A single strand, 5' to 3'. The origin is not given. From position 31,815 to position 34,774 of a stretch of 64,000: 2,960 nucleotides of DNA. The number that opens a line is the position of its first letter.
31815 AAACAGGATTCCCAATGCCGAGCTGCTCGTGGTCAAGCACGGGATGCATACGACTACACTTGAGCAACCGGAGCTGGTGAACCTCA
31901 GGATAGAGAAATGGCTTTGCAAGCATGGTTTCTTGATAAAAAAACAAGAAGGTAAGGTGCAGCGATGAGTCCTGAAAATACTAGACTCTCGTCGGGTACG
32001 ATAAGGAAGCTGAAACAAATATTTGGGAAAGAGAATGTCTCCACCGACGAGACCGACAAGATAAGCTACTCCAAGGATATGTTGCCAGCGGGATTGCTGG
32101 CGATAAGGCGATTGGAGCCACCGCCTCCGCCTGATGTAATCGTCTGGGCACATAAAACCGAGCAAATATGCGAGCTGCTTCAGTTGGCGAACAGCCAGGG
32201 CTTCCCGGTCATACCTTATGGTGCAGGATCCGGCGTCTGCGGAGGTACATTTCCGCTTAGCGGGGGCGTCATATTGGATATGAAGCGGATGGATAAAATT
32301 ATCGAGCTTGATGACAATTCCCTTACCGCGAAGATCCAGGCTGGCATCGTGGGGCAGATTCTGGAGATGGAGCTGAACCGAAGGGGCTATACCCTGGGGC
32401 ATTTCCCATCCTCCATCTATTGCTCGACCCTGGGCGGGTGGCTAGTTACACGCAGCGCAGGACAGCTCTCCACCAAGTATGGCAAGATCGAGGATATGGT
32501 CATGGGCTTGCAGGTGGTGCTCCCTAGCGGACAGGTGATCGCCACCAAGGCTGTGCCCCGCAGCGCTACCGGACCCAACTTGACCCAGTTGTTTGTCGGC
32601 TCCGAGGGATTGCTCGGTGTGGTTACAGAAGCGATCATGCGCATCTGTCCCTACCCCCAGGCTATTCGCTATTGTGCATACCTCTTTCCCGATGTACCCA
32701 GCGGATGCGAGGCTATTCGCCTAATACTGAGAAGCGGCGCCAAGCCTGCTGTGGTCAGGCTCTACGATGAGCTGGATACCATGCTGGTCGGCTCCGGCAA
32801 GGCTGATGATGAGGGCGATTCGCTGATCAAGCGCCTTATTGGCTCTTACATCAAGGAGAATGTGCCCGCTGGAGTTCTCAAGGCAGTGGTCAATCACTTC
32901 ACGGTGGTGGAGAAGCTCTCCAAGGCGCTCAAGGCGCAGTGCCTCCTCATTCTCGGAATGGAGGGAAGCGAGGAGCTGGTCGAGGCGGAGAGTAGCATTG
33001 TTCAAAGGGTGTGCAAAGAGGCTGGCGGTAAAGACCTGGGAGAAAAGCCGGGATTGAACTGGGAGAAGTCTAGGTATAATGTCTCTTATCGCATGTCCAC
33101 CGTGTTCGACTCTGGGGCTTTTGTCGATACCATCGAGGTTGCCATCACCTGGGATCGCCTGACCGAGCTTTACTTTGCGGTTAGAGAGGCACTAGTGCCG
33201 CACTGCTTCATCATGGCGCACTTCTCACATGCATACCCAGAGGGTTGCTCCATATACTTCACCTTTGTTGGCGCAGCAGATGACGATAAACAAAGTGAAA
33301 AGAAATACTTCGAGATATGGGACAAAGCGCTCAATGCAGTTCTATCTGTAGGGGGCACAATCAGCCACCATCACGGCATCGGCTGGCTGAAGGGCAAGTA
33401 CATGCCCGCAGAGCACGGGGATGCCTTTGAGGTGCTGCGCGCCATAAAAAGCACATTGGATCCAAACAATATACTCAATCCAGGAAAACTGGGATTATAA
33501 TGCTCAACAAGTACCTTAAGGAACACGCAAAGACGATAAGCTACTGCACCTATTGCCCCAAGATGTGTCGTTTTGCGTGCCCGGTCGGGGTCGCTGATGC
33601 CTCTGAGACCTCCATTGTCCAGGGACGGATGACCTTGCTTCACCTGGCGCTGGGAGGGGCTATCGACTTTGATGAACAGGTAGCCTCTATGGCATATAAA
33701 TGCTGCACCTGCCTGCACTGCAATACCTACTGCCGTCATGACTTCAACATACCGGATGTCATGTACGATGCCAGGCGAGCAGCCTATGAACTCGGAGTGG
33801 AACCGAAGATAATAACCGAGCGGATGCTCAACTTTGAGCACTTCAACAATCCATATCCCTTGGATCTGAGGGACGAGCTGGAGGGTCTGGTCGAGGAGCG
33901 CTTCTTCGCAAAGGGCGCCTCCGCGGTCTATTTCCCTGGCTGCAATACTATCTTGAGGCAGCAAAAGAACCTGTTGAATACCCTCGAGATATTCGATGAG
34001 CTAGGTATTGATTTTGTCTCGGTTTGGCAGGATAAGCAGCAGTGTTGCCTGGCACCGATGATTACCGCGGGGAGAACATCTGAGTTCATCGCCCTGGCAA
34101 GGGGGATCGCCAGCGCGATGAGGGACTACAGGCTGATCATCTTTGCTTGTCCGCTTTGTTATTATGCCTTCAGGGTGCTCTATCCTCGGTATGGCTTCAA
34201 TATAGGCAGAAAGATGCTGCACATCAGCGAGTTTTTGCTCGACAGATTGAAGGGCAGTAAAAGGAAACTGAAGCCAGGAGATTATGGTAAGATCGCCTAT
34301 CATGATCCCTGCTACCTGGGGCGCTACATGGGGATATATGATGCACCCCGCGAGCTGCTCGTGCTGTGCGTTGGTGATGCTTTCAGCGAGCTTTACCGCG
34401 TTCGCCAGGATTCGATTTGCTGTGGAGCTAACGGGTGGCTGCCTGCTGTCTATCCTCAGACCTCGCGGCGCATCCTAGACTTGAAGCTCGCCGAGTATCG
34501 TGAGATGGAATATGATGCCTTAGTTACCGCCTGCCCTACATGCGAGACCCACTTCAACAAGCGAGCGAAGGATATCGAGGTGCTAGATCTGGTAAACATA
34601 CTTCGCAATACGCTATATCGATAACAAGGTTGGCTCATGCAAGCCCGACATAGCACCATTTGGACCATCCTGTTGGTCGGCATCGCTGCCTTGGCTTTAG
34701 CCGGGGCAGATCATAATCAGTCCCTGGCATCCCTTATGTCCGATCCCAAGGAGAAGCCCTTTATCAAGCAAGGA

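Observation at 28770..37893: Eight-gene operon mixing glycosyltransferases with an unusual redox set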

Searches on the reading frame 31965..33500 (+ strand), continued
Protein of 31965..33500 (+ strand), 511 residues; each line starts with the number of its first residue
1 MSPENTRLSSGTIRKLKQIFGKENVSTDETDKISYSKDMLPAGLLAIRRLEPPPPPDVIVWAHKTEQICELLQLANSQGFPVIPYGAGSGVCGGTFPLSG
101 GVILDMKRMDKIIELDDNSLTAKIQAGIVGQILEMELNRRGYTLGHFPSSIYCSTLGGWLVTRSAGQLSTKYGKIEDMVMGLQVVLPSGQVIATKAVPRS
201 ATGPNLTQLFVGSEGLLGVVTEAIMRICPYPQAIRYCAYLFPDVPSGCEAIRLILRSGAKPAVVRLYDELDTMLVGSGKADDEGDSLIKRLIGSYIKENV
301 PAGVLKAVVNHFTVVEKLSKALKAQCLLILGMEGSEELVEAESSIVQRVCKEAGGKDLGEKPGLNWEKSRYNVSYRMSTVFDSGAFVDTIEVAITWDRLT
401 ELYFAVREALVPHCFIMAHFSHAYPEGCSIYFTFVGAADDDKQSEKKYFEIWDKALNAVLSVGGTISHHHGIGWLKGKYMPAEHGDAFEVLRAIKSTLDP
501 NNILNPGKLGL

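Call 42: search_protein_families(library=pfam, proteins=[L019:13013-13957:+, L074:140-1816:+, L004:8141-9472:+, L069:14601-16649:+, L034:5628-7469:+, L023:10002-10745:+, L065:14278-15531:+, L077:17326-18465:+, L016:11556-13022:+, L063:14447-15451:+], max_evalue=0.0001)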
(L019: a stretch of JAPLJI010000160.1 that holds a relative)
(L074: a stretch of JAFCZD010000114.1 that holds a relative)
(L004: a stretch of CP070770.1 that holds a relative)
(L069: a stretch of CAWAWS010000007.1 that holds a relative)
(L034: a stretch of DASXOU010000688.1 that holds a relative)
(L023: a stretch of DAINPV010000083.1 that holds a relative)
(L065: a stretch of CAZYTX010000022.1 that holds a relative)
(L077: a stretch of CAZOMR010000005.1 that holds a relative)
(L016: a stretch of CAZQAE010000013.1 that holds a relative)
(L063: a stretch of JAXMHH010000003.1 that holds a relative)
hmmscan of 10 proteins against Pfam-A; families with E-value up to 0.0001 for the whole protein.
L019:13013-13957:+ (314 aa): 2 families
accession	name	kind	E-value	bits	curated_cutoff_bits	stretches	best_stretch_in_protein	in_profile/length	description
PF19279.4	YegS_C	-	4.6e-33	114.6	27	1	155-310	3-156/158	YegS C-terminal NAD kinase beta sandwich-like domain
PF00781.29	DAGK_cat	-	5e-23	81.5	23.6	1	6-136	2-124/125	Diacylglycerol kinase catalytic domain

L074:140-1816:+ (558 aa): 6 families
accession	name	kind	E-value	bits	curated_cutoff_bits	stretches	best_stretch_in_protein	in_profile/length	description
PF01266.30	DAO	-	1.1e-59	203.2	27.9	1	22-373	1-334/353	FAD dependent oxidoreductase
PF16901.10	DAO_C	-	5.3e-25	88.2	31.4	1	408-530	3-125/126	C-terminal domain of alpha-glycerophosphate oxidase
PF00890.30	FAD_binding_2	-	5.2e-06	26.3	20.4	0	22-63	1-42/414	FAD binding domain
PF12831.13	FAD_oxidored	-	1.2e-05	25.3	27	0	22-62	1-41/416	FAD dependent oxidoreductase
PF01494.25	FAD_binding_3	-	6.8e-05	22.7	22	0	22-316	3-252/349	FAD binding domain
PF13450.12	NAD_binding_8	-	7.4e-05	23.4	21.9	0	25-55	1-31/68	NAD(P)-binding Rossmann-like domain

L004:8141-9472:+ (443 aa): 5 families
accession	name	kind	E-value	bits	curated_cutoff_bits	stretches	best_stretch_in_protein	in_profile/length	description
PF00890.30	FAD_binding_2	-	1.1e-25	91.1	20.4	1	4-428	1-414/414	FAD binding domain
PF01266.30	DAO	-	8.7e-10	39.1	27.9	1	4-49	1-50/353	FAD dependent oxidoreductase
PF07992.20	Pyr_redox_2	-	1.2e-08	35.2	26.1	0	4-35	2-37/291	Pyridine nucleotide-disulphide oxidoreductase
PF12831.13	FAD_oxidored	-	1.5e-06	28.2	27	0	4-33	1-30/416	FAD dependent oxidoreductase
PF01134.28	GIDA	-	1.3e-05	24.9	22.1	0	285-341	99-156/391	Glucose inhibited division protein A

L069:14601-16649:+ (682 aa): 2 families
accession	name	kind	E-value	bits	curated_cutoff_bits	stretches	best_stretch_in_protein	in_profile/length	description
PF20154.4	LNT_N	-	5.6e-30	105.1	27.1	1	38-197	1-159/159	Apolipoprotein N-acyltransferase N-terminal domain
PF00795.27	CN_hydrolase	-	5.2e-23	82.1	23.2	1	249-487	2-231/256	Carbon-nitrogen hydrolase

L034:5628-7469:+ (613 aa): 3 families
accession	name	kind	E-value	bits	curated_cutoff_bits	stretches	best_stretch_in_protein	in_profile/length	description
PF00152.25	tRNA-synt_2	-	2.7e-114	381.8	25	1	133-576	2-308/308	tRNA synthetases class II (D, K and N)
PF02938.19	GAD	-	8.9e-16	58.4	23.4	1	326-422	1-94/95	GAD domain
PF01336.31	tRNA_anti-codon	-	1.8e-14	53.8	27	1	31-114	1-74/75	OB-fold nucleic acid binding domain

L023:10002-10745:+ (247 aa): 1 family
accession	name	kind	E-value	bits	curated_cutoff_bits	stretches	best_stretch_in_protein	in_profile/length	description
PF00005.33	ABC_tran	-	2.2e-34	119.4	25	1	17-166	1-137/137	ABC transporter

L065:14278-15531:+ (417 aa): 2 families
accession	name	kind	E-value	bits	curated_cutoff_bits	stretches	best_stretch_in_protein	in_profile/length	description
PF14883.12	GHL13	-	6.4e-19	68.6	27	1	110-394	50-317/324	Hypothetical glycosyl hydrolase family 13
PF02638.21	GHL10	-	2.9e-12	46.8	27.9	1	72-293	21-230/311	Glycosyl hydrolase-like 10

L077:17326-18465:+ (379 aa): 0 families

L016:11556-13022:+ (488 aa): 2 families
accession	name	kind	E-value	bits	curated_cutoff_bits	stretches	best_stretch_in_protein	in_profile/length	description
PF01565.28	FAD_binding_4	-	4.4e-34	117.6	26.4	1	74-211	2-138/139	FAD binding domain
PF02913.24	FAD-oxidase_C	-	4.7e-20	72.8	21.2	1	249-486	3-248/248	FAD linked oxidases, C-terminal domain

L063:14447-15451:+ (334 aa): 2 families
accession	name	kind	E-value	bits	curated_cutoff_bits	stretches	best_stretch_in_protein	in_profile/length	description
PF02800.25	Gp_dh_C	-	2.3e-63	213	24.4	1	157-313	1-158/158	Glyceraldehyde 3-phosphate dehydrogenase, C-terminal domain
PF00044.30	Gp_dh_N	-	2.8e-36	124.3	31.7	1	4-100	2-98/101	Glyceraldehyde 3-phosphate dehydrogenase, NAD binding domain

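Call 85: search_protein_families(library=pfam, proteins=[L019:3989-4843:+, L019:5726-6853:+, L019:8270-9928:+, L017:72-1259:+, L017:1249-2127:+, L017:2090-3781:+, L017:3787-5274:+, L017:5219-6511:+, L017:6516-7790:+, L017:7838-9436:+], max_evalue=0.0001)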
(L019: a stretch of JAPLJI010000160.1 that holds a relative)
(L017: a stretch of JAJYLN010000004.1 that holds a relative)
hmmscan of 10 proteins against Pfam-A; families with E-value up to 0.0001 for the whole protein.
L019:3989-4843:+ (284 aa): 1 family
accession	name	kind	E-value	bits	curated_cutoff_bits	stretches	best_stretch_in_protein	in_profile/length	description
PF03781.23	FGE-sulfatase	-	1.7e-52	179.1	23.3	1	47-280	3-254/255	Sulfatase-modifying factor enzyme 1-like domain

L019:5726-6853:+ (375 aa): 3 families
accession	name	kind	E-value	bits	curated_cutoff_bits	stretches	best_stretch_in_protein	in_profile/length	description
PF04055.27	Radical_SAM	-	3.5e-18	66.8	29.5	1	31-190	2-159/166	Radical SAM superfamily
PF13186.11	SPASM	-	2.4e-10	41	21.5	1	292-348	1-67/67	Iron-sulfur cluster-binding domain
PF13353.11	Fer4_12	-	1.7e-05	25.6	22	1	35-141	14-116/137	4Fe-4S single cluster domain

L019:8270-9928:+ (552 aa): 2 families
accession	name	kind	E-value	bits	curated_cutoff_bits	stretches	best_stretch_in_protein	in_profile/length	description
PF13231.12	PMT_2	-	3.6e-15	57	26.1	1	124-228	31-135/160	Dolichyl-phosphate-mannose-protein mannosyltransferase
PF02366.24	PMT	-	5.1e-10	39.8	22.7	1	103-215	73-189/245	Dolichyl-phosphate-mannose-protein mannosyltransferase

L017:72-1259:+ (395 aa): 1 family
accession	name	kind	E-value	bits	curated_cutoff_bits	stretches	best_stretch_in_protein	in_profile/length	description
PF04932.20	Wzy_C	-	1.9e-22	80.1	31.7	1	175-326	2-149/149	O-Antigen ligase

L017:1249-2127:+ (292 aa): 5 families
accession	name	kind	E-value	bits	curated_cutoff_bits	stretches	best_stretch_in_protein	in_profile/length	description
PF07719.23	TPR_2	-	1.8e-10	40.6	27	0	106-137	3-34/34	Tetratricopeptide repeat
PF13424.12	TPR_12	-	2.6e-07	31.2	30.1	0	93-134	32-75/77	Tetratricopeptide repeat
PF00515.34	TPR_1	-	3.5e-06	27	27.8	0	111-137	8-34/34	Tetratricopeptide repeat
PF13432.12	TPR_16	-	5.9e-05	23.9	32.7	0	110-161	3-54/65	Tetratricopeptide repeat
PF13428.12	TPR_14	-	7.2e-05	23.5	23.5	0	107-146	4-43/44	Tetratricopeptide repeat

L017:2090-3781:+ (563 aa): 2 families
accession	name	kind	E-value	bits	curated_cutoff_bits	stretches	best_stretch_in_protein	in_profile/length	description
PF01039.27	Carboxyl_trans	-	2.5e-201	670.1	22.3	1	75-561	1-493/493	Carboxyl transferase domain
PF03255.19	ACCA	-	6e-12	45.8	23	1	389-531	135-262/310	Acetyl co-enzyme A carboxylase carboxyltransferase-like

L017:3787-5274:+ (495 aa): 5 families
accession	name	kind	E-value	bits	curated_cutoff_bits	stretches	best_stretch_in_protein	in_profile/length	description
PF02786.22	CPSase_L_D2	-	4.3e-74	249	19.8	1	115-322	1-209/211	Carbamoyl-phosphate synthase L chain, ATP binding domain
PF00289.28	Biotin_carb_N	-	6.3e-46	155.8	25.5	1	1-109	1-109/110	Biotin carboxylase, N-terminal domain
PF02785.25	Biotin_carb_C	-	5.9e-38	129.7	32.4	1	336-443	1-108/108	Biotin carboxylase C-terminal domain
PF07478.18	Dala_Dala_lig_C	-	4.8e-08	33.2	24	1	145-291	29-174/204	D-ala D-ala ligase C-terminus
PF02222.28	ATP-grasp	-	6.4e-07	29.6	27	1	143-292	21-162/179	ATP-grasp domain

L017:5219-6511:+ (430 aa): 1 family
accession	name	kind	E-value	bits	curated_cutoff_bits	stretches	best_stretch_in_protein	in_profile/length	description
PF08308.17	PEGA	-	9.1e-09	35.6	20.8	1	222-274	3-56/71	PEGA domain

L017:6516-7790:+ (424 aa): 3 families
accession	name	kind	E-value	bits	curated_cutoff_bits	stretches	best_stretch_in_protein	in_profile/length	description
PF14559.12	TPR_19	-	1.5e-07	32.1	25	0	339-377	1-39/68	Tetratricopeptide repeat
PF14863.12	Alkyl_sulf_dimr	-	2.3e-05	25.3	26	0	181-226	70-115/139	Alkyl sulfatase dimerisation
PF13432.12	TPR_16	-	4.3e-05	24.3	32.7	0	335-379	3-47/65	Tetratricopeptide repeat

L017:7838-9436:+ (532 aa): 2 families
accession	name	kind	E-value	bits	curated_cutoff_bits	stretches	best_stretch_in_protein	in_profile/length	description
PF00069.31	Pkinase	-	4.9e-37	128.2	31.7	1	60-322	1-252/263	Protein kinase domain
PF07714.23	PK_Tyr_Ser-Thr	-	2.4e-29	102.9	23.1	1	62-304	3-235/258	Protein tyrosine and serine/threonine kinase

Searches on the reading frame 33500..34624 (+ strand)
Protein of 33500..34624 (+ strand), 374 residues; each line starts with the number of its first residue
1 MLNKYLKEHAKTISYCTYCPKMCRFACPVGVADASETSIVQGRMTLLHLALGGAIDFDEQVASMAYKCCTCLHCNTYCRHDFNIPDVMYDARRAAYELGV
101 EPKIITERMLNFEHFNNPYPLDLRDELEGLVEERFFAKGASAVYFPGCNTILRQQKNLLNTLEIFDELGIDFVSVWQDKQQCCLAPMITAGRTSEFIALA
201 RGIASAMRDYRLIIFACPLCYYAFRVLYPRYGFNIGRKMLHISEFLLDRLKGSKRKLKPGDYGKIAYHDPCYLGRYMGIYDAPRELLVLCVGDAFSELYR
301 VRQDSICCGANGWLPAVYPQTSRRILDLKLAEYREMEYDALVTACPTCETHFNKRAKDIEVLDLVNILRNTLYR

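Call 4: search_protein_families(library=pfam, proteins=[window:33500-34624:+], max_evalue=0.01)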
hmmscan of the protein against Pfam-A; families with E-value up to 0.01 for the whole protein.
window:33500-34624:+ (374 aa): 2 families
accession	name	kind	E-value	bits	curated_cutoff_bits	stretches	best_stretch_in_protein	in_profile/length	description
PF02754.22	CCG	-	1.3e-24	86.6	20.6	2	265-352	1-84/85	Cysteine-rich domain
PF13183.11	Fer4_8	-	8.3e-05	23.5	27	1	13-80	2-66/68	4Fe-4S dicluster domain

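Call 5: search_protein_families(library=ncbifam, proteins=[window:33500-34624:+], max_evalue=0.01)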
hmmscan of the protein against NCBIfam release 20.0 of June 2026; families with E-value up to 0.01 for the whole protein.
window:33500-34624:+ (374 aa): 11 families
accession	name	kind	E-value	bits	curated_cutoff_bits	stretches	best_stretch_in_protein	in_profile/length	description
NF004898.0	PRK06259.1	equivalog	4e-32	111.5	385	1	10-370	130-486/488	fumarate reductase (CoM/CoB) subunit TfrB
NF045670.1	quin_L_LdhH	equivalog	4.1e-29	101.4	800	1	123-367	451-704/706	L-lactate dehydrogenase (quinone) large subunit LdhH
NF045663.1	diclust_near_Sec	equivalog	2.5e-21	75.5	530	2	60-332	347-602/759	pyridine nucleotide-disulfide oxidoreductase/dicluster-binding protein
NF008369.0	PRK11168.1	equivalog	1.6e-20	73.4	278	1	141-372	168-399/401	anaerobic glycerol-3-phosphate dehydrogenase subunit C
NF045724.1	ferredox_TmcB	equivalog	1.2e-14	53.8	735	2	220-356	265-408/430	electron transfer complex ferredoxin TmcB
NF008434.0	PRK11274.1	equivalog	5.1e-14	52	333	1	239-372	279-407/409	glycolate oxidase subunit GlcF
NF045796.1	DsrK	equivalog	2.4e-13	49.5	400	1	56-314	104-374/453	sulfate reduction electron transfer complex DsrMKJOP subunit DsrK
TIGR03379.1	glycerol3P_GlpC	equivalog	4.4e-09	35.6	279.9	1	143-357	165-382/397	anaerobic glycerol-3-phosphate dehydrogenase subunit GlpC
TIGR03288.1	CoB_CoM_SS_B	equivalog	2e-07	30.6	345.15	1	301-356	186-241/290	CoB--CoM heterodisulfide reductase subunit B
NF045711.1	sulf_resp_HmcF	equivalog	1.6e-06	27.2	750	1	237-348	307-421/457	sulfate respiration complex iron-sulfur protein HmcF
NF041780.1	hetero_SS_HdrB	equivalog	0.0031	16.9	450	0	299-358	36-257/304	ferredoxin:CoB-CoM heterodisulfide reductase subunit HdrB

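Call 58: search_solved_structures(query=window:33500-34624:+, max_evalue=0.001)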
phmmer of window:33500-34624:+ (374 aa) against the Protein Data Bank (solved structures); distinct sequences matched with E-value up to 0.001: 3.
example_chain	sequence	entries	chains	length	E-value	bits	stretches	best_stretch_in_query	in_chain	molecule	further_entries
9ojn_A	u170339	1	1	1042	1.2e-15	60.6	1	210-359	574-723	Iron-sulfur-binding reductase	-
8rvv_B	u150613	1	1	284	0.00064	22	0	301-356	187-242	H(2):CoB-CoM heterodisulfide,ferredoxin reductase subunit B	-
8rvu_b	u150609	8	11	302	0.0008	21.7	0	301-356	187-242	H(2):CoB-CoM heterodisulfide,ferredoxin reductase subunit B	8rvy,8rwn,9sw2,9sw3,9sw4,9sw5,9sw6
